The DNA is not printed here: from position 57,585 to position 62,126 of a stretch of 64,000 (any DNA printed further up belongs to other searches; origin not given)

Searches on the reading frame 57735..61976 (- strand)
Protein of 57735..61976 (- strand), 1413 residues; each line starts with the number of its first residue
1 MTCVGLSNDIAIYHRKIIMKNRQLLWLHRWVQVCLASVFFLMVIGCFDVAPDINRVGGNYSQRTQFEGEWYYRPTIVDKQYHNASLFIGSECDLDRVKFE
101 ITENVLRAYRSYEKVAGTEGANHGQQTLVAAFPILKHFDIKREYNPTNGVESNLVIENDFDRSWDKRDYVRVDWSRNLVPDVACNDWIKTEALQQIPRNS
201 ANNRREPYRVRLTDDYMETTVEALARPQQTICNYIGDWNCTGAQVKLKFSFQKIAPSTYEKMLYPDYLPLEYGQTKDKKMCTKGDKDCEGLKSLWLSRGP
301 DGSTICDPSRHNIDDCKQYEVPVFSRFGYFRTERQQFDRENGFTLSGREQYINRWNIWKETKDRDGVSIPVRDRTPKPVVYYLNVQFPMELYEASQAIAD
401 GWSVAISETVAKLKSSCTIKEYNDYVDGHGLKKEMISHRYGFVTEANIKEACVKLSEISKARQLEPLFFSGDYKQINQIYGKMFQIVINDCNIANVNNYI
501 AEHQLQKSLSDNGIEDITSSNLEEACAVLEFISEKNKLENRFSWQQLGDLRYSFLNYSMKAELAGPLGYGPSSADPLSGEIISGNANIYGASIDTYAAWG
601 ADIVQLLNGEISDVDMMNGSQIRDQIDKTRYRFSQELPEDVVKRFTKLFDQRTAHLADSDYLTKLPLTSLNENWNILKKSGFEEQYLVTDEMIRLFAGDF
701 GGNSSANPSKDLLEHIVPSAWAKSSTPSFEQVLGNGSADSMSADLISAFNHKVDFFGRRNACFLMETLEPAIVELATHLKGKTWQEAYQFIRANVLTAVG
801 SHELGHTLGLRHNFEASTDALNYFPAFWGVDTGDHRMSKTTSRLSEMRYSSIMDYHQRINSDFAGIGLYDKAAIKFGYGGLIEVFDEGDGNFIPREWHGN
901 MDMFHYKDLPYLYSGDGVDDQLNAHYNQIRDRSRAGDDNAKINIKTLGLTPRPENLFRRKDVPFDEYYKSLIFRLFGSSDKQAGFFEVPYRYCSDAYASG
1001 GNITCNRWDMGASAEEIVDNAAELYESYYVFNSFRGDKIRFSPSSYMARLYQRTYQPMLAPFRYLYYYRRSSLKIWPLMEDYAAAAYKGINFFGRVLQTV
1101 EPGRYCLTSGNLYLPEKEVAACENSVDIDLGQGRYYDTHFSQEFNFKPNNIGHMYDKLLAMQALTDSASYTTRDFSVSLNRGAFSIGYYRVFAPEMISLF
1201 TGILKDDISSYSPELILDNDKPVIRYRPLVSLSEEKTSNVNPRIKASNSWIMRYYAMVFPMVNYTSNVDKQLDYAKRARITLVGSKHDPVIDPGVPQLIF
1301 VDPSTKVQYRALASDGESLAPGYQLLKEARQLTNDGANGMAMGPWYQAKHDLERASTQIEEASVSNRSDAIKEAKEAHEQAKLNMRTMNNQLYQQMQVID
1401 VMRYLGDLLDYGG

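Call 47: search_protein_families(library=pfam, proteins=[window:57735-61976:-], max_evalue=0.00001)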
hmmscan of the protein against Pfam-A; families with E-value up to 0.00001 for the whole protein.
window:57735-61976:- (1413 aa): 1 family
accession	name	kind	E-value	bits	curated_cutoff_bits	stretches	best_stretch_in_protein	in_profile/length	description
PF16313.11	DUF4953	-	6.6e-10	39.1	24.2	1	794-880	11-97/316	Met-zincin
